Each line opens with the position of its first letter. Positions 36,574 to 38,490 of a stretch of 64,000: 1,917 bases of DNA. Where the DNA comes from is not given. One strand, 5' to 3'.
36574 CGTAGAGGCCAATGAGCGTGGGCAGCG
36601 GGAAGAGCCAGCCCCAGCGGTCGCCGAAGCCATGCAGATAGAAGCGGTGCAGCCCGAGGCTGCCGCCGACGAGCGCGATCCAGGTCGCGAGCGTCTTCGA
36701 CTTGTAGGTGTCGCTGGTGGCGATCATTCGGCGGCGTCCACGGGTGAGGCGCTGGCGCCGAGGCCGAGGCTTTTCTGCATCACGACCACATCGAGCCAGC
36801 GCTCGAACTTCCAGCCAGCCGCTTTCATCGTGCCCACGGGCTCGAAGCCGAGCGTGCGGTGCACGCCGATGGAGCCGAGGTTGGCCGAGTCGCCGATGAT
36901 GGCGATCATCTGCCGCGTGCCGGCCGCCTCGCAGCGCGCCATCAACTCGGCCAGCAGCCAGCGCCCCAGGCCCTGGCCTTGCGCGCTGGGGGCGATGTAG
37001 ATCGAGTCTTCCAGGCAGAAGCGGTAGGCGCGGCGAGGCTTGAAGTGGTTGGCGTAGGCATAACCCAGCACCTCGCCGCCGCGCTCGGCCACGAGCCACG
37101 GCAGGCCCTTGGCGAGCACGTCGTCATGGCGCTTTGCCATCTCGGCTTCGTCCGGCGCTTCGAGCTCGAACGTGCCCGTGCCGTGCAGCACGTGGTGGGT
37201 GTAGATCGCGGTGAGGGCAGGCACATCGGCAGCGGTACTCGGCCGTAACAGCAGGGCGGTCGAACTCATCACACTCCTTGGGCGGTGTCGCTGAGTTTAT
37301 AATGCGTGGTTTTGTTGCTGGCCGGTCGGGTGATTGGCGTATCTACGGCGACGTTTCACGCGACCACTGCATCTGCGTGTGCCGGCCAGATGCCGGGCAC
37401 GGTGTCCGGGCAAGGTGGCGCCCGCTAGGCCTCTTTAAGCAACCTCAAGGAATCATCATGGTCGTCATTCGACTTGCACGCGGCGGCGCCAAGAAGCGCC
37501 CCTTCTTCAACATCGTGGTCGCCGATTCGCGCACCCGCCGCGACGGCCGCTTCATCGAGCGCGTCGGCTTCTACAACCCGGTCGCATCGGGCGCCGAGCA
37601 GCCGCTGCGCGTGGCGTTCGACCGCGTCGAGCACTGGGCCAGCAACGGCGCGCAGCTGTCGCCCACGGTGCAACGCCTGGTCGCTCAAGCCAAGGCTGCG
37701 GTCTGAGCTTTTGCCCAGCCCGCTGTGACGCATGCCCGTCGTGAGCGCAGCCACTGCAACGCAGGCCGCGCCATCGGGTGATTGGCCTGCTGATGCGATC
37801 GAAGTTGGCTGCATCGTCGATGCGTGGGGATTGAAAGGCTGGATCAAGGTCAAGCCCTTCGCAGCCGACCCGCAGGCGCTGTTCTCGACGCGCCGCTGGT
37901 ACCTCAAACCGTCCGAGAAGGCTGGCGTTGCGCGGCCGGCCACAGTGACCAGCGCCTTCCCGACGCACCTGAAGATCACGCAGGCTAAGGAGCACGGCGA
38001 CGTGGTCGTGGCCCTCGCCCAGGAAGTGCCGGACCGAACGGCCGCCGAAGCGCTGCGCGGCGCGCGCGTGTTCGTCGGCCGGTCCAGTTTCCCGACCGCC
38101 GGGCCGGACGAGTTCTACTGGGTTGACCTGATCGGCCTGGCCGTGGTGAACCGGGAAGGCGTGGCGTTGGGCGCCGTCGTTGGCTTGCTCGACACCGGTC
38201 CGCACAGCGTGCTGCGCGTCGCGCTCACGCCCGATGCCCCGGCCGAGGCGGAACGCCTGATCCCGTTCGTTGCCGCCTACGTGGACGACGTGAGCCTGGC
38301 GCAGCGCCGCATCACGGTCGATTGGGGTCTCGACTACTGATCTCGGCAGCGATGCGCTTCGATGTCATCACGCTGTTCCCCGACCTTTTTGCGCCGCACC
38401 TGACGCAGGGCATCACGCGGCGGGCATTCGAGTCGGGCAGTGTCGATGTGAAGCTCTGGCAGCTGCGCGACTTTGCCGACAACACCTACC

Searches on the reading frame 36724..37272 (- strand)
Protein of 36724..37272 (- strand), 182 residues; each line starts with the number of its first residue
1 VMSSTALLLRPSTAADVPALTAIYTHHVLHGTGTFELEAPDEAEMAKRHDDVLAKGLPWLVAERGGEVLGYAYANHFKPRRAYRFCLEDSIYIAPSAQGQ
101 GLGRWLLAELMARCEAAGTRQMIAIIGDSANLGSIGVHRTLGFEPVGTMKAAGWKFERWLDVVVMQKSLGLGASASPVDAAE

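Call 68: search_protein_families(library=pfam, proteins=[window:36724-37272:-], max_evalue=0.000001)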
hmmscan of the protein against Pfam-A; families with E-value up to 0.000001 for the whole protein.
window:36724-37272:- (182 aa): 4 families
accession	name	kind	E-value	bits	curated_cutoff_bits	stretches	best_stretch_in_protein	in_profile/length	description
PF00583.31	Acetyltransf_1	-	2.9e-15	57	20.7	1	43-143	19-116/116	Acetyltransferase (GNAT) family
PF13302.13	Acetyltransf_3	-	2.6e-10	41.6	25.4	1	7-144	2-138/138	Acetyltransferase (GNAT) domain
PF13420.13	Acetyltransf_4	-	3.6e-10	40.5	24.3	1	12-163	4-154/155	Acetyltransferase (GNAT) domain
PF13508.13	Acetyltransf_7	-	1e-09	39.1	27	1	59-144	5-83/84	Acetyltransferase (GNAT) domain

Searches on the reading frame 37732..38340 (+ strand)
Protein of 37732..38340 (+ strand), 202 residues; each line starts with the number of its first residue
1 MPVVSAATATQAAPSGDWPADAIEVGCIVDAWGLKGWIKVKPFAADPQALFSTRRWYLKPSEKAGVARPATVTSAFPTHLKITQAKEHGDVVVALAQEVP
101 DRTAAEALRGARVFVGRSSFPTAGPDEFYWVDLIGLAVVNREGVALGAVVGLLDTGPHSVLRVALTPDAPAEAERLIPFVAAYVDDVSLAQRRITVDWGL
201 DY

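Call 68: search_protein_families(library=pfam, proteins=[window:37732-38340:+], max_evalue=0.000001)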
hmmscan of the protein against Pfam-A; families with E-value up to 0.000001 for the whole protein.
window:37732-38340:+ (202 aa): 3 families
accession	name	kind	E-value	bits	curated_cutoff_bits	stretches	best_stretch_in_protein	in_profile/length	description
PF01782.24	RimM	-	1.6e-17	64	23.5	1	25-118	2-83/84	RimM N-terminal domain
PF24986.1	PRC_RimM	-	4.5e-13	49.1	27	1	130-198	1-65/69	RimM PRC barrel domain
PF05239.21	PRC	-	5.4e-09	36.4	21.2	1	125-197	1-72/78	PRC-barrel domain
